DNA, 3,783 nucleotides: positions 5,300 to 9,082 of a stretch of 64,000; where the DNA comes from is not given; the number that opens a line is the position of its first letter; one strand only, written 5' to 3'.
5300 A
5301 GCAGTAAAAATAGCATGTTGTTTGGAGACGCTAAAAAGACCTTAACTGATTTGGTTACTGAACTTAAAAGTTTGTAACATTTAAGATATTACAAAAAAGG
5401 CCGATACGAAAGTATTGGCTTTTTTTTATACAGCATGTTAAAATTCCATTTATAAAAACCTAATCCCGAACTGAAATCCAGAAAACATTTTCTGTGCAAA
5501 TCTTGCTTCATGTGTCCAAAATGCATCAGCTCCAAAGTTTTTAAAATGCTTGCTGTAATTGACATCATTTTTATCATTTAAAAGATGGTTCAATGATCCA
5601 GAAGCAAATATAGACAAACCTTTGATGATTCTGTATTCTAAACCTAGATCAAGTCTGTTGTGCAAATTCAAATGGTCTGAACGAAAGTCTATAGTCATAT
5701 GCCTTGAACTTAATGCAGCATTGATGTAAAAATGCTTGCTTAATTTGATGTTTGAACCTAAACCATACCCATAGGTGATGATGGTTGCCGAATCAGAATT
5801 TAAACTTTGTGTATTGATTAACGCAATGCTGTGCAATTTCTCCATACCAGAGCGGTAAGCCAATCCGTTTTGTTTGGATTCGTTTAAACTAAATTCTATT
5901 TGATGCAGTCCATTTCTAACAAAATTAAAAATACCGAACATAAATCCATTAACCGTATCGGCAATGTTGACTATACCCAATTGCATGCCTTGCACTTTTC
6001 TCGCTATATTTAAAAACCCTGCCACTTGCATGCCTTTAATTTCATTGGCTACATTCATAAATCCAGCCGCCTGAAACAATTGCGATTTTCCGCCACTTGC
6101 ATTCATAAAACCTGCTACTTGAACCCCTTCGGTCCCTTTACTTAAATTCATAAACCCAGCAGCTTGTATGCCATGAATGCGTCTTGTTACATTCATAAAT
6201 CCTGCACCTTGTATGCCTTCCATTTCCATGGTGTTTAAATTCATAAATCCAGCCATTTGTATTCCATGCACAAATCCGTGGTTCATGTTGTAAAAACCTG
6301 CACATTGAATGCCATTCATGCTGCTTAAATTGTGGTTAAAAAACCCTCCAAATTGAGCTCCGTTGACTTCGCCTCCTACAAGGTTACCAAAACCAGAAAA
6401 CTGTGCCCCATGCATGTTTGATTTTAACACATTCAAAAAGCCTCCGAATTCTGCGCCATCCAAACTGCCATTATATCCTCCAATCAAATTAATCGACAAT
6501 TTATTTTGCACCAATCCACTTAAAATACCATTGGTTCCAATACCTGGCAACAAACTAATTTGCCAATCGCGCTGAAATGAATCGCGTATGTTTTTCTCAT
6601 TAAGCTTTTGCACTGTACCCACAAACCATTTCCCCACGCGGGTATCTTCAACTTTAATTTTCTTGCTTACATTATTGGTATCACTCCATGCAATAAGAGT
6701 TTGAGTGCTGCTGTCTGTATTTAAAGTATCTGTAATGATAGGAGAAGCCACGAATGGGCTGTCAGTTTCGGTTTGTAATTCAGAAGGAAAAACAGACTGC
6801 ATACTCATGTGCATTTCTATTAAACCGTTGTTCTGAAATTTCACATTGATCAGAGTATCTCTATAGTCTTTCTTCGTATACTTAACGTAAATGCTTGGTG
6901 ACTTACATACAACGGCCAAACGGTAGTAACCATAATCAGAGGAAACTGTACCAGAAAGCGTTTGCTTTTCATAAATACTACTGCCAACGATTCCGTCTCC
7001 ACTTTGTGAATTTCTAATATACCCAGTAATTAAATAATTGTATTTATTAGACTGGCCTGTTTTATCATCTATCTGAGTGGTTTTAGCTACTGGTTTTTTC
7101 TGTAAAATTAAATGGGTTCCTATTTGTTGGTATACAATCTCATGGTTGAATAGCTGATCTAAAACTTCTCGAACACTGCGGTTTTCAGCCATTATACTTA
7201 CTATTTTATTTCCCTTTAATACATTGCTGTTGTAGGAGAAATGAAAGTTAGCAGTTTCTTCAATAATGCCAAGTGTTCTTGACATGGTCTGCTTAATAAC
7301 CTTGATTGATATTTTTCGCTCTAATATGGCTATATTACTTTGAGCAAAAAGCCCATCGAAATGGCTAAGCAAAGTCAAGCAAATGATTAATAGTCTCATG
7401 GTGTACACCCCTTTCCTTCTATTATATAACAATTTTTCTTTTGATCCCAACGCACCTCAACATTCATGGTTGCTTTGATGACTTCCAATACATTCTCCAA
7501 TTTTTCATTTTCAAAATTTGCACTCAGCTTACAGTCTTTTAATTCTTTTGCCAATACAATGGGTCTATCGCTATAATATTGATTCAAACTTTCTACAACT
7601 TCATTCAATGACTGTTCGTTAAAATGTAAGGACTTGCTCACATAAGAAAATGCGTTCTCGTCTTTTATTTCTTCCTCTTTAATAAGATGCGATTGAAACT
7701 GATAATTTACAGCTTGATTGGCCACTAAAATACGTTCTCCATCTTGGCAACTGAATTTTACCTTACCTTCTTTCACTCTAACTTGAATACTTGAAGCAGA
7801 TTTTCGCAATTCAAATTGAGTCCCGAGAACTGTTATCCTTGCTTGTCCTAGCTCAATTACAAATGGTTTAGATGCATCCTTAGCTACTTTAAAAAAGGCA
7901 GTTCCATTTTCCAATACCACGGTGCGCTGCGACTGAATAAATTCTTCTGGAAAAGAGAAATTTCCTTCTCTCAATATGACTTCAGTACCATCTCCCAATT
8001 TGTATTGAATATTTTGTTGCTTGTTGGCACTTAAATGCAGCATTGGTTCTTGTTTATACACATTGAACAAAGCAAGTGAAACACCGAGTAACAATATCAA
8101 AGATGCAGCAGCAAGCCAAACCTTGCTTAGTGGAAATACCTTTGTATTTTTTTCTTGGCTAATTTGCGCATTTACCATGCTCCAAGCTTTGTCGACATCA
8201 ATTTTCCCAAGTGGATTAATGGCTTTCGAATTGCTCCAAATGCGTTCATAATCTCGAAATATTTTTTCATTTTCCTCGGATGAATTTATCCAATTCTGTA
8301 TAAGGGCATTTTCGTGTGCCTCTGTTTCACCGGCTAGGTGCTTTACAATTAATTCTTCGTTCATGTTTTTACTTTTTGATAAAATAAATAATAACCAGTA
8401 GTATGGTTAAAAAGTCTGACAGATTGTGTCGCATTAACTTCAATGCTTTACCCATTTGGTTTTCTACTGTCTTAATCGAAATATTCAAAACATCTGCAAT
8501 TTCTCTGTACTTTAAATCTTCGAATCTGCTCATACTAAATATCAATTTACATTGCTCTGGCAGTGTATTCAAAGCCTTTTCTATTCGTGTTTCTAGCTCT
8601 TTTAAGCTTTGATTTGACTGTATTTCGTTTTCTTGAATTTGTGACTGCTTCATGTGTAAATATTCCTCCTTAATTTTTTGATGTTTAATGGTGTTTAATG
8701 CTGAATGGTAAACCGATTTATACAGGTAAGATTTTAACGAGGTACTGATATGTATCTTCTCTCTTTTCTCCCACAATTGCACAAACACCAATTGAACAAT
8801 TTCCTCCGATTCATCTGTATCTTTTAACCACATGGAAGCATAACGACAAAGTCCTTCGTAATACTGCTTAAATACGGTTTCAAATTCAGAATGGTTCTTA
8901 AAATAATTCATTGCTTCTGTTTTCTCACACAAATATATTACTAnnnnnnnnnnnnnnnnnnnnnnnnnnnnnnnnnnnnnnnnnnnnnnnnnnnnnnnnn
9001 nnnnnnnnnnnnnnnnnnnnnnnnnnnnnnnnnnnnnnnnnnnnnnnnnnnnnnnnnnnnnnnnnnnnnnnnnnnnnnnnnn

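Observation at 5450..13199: Split ECF trans-envelope signalling locus: an STN-less TonB receptor and M1 peptidase upstream, with the STN domain on a separate non-transporter outer-membrane protein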

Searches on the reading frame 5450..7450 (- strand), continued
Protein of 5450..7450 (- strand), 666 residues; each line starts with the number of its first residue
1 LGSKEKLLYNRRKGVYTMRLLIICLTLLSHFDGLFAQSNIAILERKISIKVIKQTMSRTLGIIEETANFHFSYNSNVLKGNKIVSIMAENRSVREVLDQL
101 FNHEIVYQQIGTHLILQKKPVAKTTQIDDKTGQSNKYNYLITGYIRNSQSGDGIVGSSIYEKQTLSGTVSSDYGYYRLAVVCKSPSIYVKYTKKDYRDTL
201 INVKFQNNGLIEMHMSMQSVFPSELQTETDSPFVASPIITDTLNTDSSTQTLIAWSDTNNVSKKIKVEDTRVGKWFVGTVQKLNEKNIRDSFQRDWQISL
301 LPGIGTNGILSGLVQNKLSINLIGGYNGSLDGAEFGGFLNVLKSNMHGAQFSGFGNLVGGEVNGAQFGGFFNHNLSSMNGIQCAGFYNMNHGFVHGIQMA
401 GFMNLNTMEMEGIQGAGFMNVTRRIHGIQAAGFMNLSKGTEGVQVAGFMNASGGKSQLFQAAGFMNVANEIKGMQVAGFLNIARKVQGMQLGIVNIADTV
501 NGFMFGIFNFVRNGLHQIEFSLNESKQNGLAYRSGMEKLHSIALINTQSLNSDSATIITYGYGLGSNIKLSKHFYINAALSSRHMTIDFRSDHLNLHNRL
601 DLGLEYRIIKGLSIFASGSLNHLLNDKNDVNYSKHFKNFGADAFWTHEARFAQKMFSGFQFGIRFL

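Call 72: search_protein_families(library=pfam, proteins=[L029:9989-11722:+, L029:11781-12797:+, L029:12834-13544:+, L029:13775-14404:+, L029:14408-15202:+, L029:15206-16198:+, L029:16195-17322:+, L029:6744-8324:-], max_evalue=0.001)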
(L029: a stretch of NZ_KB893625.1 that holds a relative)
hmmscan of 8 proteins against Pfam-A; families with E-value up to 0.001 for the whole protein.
L029:9989-11722:+ (577 aa): 3 families
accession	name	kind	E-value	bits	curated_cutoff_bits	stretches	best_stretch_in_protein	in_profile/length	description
PF13715.12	CarbopepD_reg_2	-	5.5e-11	42.8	32.2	1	107-185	1-81/88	CarboxypepD_reg-like domain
PF07660.19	STN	-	1.5e-06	28.4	28.4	1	52-100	3-52/52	Secretin and TonB N terminus short domain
PF13620.12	CarboxypepD_reg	-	0.00014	22.5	32.3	1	107-164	2-62/82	Carboxypeptidase regulatory-like domain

L029:11781-12797:+ (338 aa): 0 families

L029:12834-13544:+ (236 aa): 1 family
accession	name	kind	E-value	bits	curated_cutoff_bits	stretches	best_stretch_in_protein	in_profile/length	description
PF10988.14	DUF2807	-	1.2e-46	159.2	24.2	1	39-221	2-181/181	Putative auto-transporter adhesin, head GIN domain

L029:13775-14404:+ (209 aa): 0 families

L029:14408-15202:+ (264 aa): 3 families
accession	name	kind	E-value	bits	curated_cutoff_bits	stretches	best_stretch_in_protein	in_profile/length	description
PF00106.31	adh_short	-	7.5e-39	133.7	26.6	1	5-193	2-190/195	short chain dehydrogenase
PF13561.12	adh_short_C2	-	1e-21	78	27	1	10-191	1-182/236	Enoyl-(Acyl carrier protein) reductase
PF08659.16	KR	-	4.9e-09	36.8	22.6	1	7-178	4-174/180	KR domain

L029:15206-16198:+ (330 aa): 8 families
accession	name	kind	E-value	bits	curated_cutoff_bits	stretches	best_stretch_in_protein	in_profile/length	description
PF01370.27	Epimerase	-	6.6e-32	111.3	20.9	1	4-225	1-235/240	NAD dependent epimerase/dehydratase family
PF01073.25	3Beta_HSD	-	2.1e-23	83.2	22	1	5-220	1-231/280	3-beta hydroxysteroid dehydrogenase/isomerase family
PF13460.12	NAD_binding_10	-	4.8e-15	56.3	27.2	1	8-172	1-146/184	NAD(P)H-binding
PF07993.18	NAD_binding_4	-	5.5e-11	42.5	20.1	1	57-194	80-226/258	Male sterility protein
PF16363.11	GDP_Man_Dehyd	-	8.4e-10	39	27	1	5-245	1-264/332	GDP-mannose 4,6 dehydratase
PF04321.23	RmlD_sub_bind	-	8.1e-08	32.1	27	1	3-115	2-102/287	RmlD substrate binding domain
PF02719.21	Polysacc_synt_2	-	3.1e-07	30.3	20.2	1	48-120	58-134/293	Polysaccharide biosynthesis protein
PF05368.20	NmrA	-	1.9e-06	28.2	27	1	2-116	3-109/298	NmrA-like family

L029:16195-17322:+ (375 aa): 1 family
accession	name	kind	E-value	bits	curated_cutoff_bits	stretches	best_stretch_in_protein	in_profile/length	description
PF06580.19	His_kinase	-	3.6e-21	75.6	25.2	1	186-264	1-80/81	Histidine kinase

L029:6744-8324:- (526 aa): 1 family
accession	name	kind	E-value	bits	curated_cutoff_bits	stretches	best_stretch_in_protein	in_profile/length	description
PF01433.26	Peptidase_M1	-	3.6e-12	46.8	27.7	1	351-514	61-215/218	Peptidase family M1 domain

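Call 74: search_protein_representatives(protein=window:5450-7399:-)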
Query: 649 residues. Proteins with E-value up to 0.001 (for the whole library): 6563; up to 1e-10: 3452; up to 1e-30: 1327. The best 150 are listed.
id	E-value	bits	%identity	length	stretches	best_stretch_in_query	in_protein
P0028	1.8e-180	618.2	48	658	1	2-649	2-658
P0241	7.6e-113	394.8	39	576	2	16-387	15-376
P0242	1.3e-112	394.1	39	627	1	6-649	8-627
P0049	1.8e-108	380.4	41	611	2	2-390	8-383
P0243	1.1e-106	374.4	38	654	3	313-613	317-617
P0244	1.6e-99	350.8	38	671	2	19-420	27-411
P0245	1.3e-98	347.9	36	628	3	320-628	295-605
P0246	2.6e-98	346.8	36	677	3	321-635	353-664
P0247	1.0e-93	331.6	35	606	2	19-400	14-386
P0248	7.5e-93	328.8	40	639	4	249-422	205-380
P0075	1.4e-92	327.9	36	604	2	239-648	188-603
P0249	1.5e-92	327.8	36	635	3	343-648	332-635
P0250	1.0e-90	321.8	36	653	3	257-473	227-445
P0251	3.1e-90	320.2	34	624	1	4-609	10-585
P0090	3.9e-90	319.8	36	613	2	233-647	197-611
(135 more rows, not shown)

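Call 85: fold_search(model_id=the predicted structure, library=pdb)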
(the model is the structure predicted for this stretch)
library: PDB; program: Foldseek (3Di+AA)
matches with E <= 10: 728; with E <= 0.001: 0
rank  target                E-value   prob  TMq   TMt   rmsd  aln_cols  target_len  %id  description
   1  5aq0_A                1.8e-03  1.00  0.11  0.80   2.4        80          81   14  The structure of the Transthyretin-like domain of the first catalytic domain of the HUMAN Carboxypeptidase D (released 2016-09-28)
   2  5aq0_B                3.0e-03  1.00  0.12  0.85   1.9        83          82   14  The structure of the Transthyretin-like domain of the first catalytic domain of the HUMAN Carboxypeptidase D (released 2016-09-28)
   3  2nsm                  3.6e-03  1.00  0.11  0.18   2.4        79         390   15  Crystal structure of the human carboxypeptidase N (Kininase I) catalytic domain (released 2007-04-24)
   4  1qmu_A                4.8e-03  1.00  0.11  0.19   2.5        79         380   14  Duck carboxypeptidase D domain II (released 2000-10-13)
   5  5oyk                  5.0e-03  1.00  0.12  0.21   9.9       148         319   10  Outer-membrane expressed OmpT of Vibrio cholerae (released 2018-04-25)
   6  8wv0_B                5.3e-03  1.00  0.12  0.20   8.7       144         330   12  Outer membrane porin of Burkholderia pseudomallei (BpsOmp38) (released 2024-10-30)
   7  6ehd                  1.1e-02  0.97  0.10  0.18  13.9       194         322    9  OmpT (in-vitro folded), an outer membrane protein of Vibrio cholerae (released 2018-04-25)
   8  8uzl_A                1.2e-02  0.97  0.12  0.36   9.6       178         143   11  Designed Transmembrane beta-barrel- TMB10_163 (released 2024-07-17)
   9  8wv0_A                1.4e-02  0.99  0.12  0.20   8.7       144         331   12  Outer membrane porin of Burkholderia pseudomallei (BpsOmp38) (released 2024-10-30)
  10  8a8c_A                1.6e-02  0.99  0.11  0.10  13.3       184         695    8  T5 phage receptor-binding protein pb5 bound to ferrichrome transporter FhuA (released 2022-10-05)
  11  3dwn_A                1.9e-02  0.96  0.10  0.14  16.3       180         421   12  Crystal structure of the long-chain fatty acid transporter FadL mutant A77E/S100R (released 2008-12-16)
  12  9a32_MODEL_1_A        2.0e-02  0.54  0.09  0.13  10.5       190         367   11  Model of E. coli OmpC by in-cell photo-crosslinking MS and deep learning (released 2023-02-24)
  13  4rlc                  2.4e-02  1.00  0.15  0.57   6.2       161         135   12  Crystal structure of the N-terminal beta-barrel domain of Pseudomonas aeruginosa OprF (released 2015-04-22)
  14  9h68_D                2.5e-02  1.00  0.11  0.18   4.4       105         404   11  Crystal Structure of the spore gernation lytic transglycosylase SleC from Clostridioides difficile in its zymogenic fo (released 2025-02-12)
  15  9fzd_A                2.5e-02  0.92  0.12  0.32   9.8       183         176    9  Structure of OmpA-long in complex with nanobody Nb39 (released 2024-07-17)
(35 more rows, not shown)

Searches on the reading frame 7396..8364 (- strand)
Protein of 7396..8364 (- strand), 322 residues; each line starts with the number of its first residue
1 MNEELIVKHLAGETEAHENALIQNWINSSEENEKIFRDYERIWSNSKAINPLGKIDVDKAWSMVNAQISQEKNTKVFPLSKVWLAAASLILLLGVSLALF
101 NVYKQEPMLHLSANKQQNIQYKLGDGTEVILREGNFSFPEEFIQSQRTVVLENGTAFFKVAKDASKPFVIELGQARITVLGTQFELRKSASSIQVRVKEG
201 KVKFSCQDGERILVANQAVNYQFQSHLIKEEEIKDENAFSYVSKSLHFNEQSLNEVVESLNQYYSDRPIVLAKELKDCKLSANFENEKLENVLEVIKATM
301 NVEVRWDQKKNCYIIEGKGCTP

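Call 4: search_protein_families(library=pfam, proteins=[window:7396-8364:-], max_evalue=0.1)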
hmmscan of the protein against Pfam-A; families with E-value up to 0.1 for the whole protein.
window:7396-8364:- (322 aa): 5 families
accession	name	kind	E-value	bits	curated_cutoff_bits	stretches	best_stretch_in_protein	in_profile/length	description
PF04773.18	FecR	-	2.9e-15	56.9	24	1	112-203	4-97/97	FecR protein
PF16344.10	FecR_C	-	3.5e-12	46.6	24.4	1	246-314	2-70/70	FecR, C-terminal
PF04934.19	Med6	-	0.011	15.9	27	1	225-268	6-49/133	MED6 mediator sub complex component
PF13721.11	SecD-TM1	-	0.012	16.5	30.5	1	88-150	13-76/103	SecD export protein N-terminal TM region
PF09318.15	Glyco_trans_A_1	-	0.019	15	27.4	1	208-281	122-193/199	Glycosyl transferase 1 domain A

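Call 5: search_protein_families(library=ncbifam, proteins=[window:7396-8364:-], max_evalue=0.1)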
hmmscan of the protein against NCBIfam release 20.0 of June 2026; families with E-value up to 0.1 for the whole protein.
window:7396-8364:- (322 aa): 1 family
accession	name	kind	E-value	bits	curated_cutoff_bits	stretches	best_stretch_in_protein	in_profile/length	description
NF007296.1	PRK09774.1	equivalog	8.2e-18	64.6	385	1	88-305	81-301/313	ferric citrate uptake sigma factor regulator FecR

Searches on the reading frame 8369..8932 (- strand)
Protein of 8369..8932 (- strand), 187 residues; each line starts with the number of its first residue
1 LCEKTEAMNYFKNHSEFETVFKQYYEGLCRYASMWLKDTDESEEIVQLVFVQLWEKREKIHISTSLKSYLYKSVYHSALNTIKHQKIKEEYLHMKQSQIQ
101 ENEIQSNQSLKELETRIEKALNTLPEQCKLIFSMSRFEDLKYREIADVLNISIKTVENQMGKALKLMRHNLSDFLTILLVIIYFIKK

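Call 4: search_protein_families(library=pfam, proteins=[window:8369-8932:-], max_evalue=0.1)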
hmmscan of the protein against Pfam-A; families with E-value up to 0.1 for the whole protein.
window:8369-8932:- (187 aa): 7 families
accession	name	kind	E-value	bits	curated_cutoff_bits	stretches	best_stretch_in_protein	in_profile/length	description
PF08281.18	Sigma70_r4_2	-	1.7e-15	56.8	25.7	1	116-167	3-54/54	Sigma-70, region 4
PF04545.22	Sigma70_r4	-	3e-09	36.7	24.1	1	120-169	1-50/50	Sigma-70, region 4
PF04542.20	Sigma70_r2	-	8.6e-08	32.3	24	1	21-86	2-69/71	Sigma-70 region 2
PF07638.17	Sigma70_ECF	-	6.7e-06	26.6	21.1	1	95-163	104-175/185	ECF sigma factor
PF00196.25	GerE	-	0.013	15.6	23.5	1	140-166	18-44/57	Bacterial regulatory proteins, luxR family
PF13412.12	HTH_24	-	0.04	13.9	21.9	1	134-161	12-39/48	Winged helix-turn-helix DNA-binding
PF13556.12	HTH_30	-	0.099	12.9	27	0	140-178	13-51/59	PucR C-terminal helix-turn-helix domain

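Call 5: search_protein_families(library=ncbifam, proteins=[window:8369-8932:-], max_evalue=0.1)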
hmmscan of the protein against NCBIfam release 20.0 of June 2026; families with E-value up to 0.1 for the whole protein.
window:8369-8932:- (187 aa): 104 families (the best 25 are shown)
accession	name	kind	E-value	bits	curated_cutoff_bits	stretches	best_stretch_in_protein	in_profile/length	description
TIGR02985.1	Sig70_bacteroi1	subfamily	4.6e-50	170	126.4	1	16-171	2-162/162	RNA polymerase sigma-70 factor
NF058625.1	sigma_PG0214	equivalog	4e-26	91.7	130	1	14-171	3-161/170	GFO_1088 family ECF-type sigma factor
TIGR02937.1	sigma70-ECF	superfamily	6.9e-24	84.3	42.9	1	16-170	2-164/165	sigma-70 family RNA polymerase sigma factor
TIGR02983.1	SigE-fam_strep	subfamily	5.7e-20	71.8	141.55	1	13-171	4-158/162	SigE family RNA polymerase sigma factor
NF008888.0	PRK11922.1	equivalog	5.4e-19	68.7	204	1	12-175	27-200/231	RNA polymerase sigma factor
NF053879.1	RNAPolSigSigVBac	equivalog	3e-17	62.8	190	1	15-173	4-157/160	RNA polymerase sigma factor SigV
NF009172.0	PRK12519.1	subfamily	4.6e-17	62.2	222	1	21-174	35-192/194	RNA polymerase sigma factor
NF009166.1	PRK12513.1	equivalog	6.7e-16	58.6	206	1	15-173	22-188/193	RNA polymerase sigma factor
NF040705.1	sigma_mbnA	exception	1.1e-14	54.7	350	1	36-168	20-155/272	methanobactin precursor domain-containing sigma factor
TIGR02954.1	Sig70_famx3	hypoth_equivalog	1.3e-14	54.3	188.5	1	13-172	14-168/170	RNA polymerase sigma-70 factor, TIGR02954 family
NF004113.0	PRK05602.1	equivalog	1.9e-14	53.8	208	1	17-173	47-203/211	RNA polymerase sigma factor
NF009179.0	PRK12527.1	equivalog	2.2e-14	53.8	162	1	22-171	2-153/159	RNA polymerase sigma factor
NF009164.0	PRK12511.1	equivalog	4.5e-14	52.4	185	1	26-168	15-156/182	RNA polymerase sigma factor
TIGR02959.1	SigZ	equivalog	2.5e-13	50.2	168.65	1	22-173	2-150/170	RNA polymerase sigma factor SigZ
NF007215.0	PRK09637.1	equivalog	4.7e-13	49.5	212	1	17-173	3-156/181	RNA polymerase sigma factor SigZ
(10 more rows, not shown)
